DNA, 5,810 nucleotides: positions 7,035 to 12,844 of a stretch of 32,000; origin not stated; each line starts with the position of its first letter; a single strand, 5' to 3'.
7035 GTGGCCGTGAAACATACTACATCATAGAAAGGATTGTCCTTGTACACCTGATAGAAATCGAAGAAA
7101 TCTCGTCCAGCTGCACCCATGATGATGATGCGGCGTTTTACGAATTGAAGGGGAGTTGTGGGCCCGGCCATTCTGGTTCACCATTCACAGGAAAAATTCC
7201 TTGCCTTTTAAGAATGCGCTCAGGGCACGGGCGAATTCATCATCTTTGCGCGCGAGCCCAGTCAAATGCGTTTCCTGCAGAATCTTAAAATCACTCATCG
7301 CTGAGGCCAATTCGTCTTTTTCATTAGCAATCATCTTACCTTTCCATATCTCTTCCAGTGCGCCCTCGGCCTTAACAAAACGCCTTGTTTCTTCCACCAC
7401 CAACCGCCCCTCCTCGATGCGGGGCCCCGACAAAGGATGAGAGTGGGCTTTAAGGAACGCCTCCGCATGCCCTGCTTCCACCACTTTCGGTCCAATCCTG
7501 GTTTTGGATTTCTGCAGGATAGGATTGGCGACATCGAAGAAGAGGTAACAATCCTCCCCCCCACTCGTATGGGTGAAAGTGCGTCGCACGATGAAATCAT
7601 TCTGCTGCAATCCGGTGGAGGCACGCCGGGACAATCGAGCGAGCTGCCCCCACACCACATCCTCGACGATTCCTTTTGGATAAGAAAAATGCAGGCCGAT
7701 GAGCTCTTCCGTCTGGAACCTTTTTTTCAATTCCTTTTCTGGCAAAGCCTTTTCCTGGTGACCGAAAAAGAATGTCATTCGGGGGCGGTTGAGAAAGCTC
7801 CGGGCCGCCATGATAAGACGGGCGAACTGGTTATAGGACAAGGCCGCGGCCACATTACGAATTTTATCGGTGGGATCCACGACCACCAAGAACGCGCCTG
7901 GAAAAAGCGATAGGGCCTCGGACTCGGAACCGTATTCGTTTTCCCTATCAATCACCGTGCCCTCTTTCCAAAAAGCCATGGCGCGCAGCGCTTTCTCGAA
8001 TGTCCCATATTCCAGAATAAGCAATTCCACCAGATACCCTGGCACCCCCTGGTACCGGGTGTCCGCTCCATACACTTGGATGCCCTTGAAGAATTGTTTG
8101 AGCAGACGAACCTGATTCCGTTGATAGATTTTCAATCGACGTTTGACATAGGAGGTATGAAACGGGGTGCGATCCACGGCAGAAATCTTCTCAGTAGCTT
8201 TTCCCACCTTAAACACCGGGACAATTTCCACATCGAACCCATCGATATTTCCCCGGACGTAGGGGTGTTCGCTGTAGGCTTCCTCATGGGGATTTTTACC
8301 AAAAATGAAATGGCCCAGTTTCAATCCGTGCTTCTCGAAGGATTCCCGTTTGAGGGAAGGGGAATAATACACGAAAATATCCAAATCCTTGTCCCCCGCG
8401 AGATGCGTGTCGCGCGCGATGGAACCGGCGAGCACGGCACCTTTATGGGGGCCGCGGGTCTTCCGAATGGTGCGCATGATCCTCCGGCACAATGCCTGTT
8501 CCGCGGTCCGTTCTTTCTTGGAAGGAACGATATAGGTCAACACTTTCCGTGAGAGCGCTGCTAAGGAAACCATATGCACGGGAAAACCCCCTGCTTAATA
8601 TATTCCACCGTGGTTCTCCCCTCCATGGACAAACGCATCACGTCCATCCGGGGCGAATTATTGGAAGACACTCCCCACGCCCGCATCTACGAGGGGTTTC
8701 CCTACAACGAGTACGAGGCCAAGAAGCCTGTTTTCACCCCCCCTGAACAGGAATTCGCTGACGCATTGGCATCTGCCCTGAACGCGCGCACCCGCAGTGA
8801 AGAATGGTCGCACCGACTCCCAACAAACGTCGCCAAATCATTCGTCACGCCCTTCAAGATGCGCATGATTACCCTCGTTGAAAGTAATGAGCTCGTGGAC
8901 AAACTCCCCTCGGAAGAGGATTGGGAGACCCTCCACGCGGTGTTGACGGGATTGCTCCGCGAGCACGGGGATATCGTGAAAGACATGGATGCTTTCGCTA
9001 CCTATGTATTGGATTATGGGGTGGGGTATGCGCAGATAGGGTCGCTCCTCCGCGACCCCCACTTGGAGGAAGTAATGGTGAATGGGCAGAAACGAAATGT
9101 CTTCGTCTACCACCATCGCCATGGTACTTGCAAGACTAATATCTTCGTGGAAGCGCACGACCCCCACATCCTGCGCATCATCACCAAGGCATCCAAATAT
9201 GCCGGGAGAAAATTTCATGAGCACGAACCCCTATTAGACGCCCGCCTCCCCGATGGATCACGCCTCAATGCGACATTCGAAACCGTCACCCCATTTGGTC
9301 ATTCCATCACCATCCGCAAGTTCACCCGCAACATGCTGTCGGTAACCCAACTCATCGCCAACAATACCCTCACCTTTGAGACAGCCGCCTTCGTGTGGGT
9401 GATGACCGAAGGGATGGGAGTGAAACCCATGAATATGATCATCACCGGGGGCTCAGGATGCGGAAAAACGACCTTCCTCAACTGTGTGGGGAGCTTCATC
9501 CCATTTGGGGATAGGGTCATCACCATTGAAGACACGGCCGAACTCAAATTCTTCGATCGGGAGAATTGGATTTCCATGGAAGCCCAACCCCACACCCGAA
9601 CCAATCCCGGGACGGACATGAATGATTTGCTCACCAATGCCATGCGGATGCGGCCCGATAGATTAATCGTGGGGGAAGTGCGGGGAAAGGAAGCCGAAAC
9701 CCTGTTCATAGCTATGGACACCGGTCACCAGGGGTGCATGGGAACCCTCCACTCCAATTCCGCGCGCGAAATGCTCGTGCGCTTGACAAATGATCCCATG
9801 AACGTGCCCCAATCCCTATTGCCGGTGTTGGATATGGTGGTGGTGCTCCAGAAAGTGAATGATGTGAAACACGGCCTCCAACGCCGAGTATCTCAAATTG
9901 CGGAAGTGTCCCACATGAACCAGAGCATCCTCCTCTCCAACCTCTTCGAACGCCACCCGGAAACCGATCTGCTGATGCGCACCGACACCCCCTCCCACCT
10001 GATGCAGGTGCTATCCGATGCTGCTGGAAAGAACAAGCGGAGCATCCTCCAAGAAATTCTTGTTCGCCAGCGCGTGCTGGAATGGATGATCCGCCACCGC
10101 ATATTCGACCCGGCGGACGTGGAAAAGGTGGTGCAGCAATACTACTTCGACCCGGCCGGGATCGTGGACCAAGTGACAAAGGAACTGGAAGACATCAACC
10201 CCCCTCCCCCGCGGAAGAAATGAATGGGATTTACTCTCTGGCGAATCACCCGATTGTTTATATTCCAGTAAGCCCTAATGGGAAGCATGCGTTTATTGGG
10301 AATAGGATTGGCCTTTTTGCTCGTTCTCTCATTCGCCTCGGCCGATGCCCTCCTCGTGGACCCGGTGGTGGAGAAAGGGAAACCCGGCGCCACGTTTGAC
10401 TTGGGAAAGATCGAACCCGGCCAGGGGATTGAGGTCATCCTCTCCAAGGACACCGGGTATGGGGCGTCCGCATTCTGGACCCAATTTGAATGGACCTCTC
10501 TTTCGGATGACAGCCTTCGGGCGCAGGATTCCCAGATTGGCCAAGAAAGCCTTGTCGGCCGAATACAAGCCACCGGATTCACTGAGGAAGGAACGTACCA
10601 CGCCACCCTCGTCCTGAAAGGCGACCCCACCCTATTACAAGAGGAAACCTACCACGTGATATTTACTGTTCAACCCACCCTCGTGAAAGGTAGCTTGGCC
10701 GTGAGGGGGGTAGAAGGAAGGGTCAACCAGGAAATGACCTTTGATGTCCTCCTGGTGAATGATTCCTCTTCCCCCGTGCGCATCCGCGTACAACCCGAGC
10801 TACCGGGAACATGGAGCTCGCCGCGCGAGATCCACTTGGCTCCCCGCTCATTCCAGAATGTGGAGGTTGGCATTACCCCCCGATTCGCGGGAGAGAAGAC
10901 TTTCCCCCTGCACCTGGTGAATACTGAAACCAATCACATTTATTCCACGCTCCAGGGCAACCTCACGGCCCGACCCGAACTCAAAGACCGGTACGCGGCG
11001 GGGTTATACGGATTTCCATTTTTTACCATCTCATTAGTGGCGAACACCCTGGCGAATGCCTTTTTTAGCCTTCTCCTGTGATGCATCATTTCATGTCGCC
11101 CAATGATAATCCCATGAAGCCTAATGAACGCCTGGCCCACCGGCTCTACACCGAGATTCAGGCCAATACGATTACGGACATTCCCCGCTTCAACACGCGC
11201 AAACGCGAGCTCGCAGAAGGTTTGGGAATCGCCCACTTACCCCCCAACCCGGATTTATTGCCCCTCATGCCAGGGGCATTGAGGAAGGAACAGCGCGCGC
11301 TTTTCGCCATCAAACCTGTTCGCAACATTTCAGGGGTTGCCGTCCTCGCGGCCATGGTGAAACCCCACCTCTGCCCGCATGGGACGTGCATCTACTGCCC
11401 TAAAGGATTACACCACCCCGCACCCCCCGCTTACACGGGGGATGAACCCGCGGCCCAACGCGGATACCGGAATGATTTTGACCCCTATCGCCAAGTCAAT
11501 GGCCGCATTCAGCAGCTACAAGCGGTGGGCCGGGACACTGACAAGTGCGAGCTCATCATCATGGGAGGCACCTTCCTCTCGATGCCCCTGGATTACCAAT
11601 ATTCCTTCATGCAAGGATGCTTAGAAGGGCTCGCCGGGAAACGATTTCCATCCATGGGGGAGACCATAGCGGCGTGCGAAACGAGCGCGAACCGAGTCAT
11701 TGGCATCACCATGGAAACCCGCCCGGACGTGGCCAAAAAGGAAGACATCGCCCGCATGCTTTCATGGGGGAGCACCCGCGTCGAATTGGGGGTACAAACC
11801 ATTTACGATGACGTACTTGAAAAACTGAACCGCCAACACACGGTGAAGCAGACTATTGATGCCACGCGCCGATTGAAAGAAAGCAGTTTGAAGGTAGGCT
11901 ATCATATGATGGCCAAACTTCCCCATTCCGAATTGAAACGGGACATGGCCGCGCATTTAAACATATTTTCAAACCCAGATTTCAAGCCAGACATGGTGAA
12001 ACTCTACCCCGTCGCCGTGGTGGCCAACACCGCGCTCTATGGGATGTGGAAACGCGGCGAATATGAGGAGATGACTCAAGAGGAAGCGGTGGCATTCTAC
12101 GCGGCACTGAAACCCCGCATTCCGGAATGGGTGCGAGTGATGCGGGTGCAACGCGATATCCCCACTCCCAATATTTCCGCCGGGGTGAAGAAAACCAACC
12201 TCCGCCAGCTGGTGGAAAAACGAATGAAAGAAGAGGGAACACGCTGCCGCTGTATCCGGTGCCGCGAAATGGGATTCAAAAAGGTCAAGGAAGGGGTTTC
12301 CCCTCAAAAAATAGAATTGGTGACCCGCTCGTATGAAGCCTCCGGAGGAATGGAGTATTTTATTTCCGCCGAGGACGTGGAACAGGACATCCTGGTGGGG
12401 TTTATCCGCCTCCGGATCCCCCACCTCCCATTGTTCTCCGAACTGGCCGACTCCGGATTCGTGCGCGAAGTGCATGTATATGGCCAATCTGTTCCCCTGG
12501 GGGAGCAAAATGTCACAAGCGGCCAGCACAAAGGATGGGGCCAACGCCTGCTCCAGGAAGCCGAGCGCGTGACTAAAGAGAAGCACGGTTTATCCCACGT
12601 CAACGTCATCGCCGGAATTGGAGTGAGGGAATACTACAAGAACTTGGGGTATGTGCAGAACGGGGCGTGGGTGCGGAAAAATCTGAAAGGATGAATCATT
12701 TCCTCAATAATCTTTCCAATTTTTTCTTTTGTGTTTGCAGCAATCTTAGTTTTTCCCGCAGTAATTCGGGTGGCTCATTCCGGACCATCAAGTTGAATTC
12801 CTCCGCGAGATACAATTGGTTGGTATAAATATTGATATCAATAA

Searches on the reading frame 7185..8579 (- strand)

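Call 45: search_protein_families(library=pfam, proteins=[window:7185-8579:-], max_evalue=0.001)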
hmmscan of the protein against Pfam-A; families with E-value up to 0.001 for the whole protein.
window:7185-8579:- (464 aa): 4 families
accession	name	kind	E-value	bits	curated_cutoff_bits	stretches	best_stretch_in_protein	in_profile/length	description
PF09249.16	tRNA_NucTransf2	-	2.1e-36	125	27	1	155-272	1-113/113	tRNA nucleotidyltransferase, second domain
PF21133.2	CAA_C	-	9.8e-20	71.1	22.2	1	293-413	5-121/144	CCA-adding enzyme, C-terminal domain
PF01909.29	NTP_transf_2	-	1.6e-10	41.7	21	1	34-141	3-93/93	Nucleotidyltransferase domain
PF18144.7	SMODS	-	0.00075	20.2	26.5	0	17-140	14-148/164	Second Messenger Oligonucleotide or Dinucleotide Synthetase domain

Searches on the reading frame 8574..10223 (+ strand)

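Call 45: search_protein_families(library=pfam, proteins=[window:8574-10223:+], max_evalue=0.001)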
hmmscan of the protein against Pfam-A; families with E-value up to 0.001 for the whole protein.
window:8574-10223:+ (549 aa): 1 family
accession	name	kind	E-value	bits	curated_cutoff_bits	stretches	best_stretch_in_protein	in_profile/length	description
PF00437.27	T2SSE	-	3.1e-36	125.2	24.9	1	194-417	41-266/370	Type II/IV secretion system protein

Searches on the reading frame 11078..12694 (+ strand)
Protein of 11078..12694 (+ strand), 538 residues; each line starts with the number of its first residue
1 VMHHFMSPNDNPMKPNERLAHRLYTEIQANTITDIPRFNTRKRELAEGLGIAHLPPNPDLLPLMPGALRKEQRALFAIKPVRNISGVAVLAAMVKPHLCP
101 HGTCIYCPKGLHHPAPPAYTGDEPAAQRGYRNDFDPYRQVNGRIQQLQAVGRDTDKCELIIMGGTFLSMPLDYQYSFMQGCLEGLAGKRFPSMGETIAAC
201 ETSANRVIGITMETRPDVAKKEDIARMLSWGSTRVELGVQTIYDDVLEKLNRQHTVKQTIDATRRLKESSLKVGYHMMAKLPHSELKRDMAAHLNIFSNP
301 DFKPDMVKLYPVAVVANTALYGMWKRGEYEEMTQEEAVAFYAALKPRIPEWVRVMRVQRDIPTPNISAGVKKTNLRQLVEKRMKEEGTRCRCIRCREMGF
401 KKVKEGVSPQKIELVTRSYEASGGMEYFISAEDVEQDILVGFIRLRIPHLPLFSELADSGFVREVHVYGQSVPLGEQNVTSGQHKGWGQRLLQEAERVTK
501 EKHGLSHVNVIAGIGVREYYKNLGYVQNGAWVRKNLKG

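Call 45: search_protein_families(library=pfam, proteins=[window:11078-12694:+], max_evalue=0.001)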
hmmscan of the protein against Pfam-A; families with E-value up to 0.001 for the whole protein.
window:11078-12694:+ (538 aa): 3 families
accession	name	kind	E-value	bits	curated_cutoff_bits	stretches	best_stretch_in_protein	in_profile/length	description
PF16199.10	Radical_SAM_C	-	1.3e-23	83.3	31.9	1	304-385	1-85/85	Radical_SAM C-terminal domain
PF04055.27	Radical_SAM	-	7.8e-13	49.4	29.5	1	98-282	6-152/166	Radical SAM superfamily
PF13673.13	Acetyltransf_10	-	0.00095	19.6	23.6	0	483-530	64-112/128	Acetyltransferase (GNAT) domain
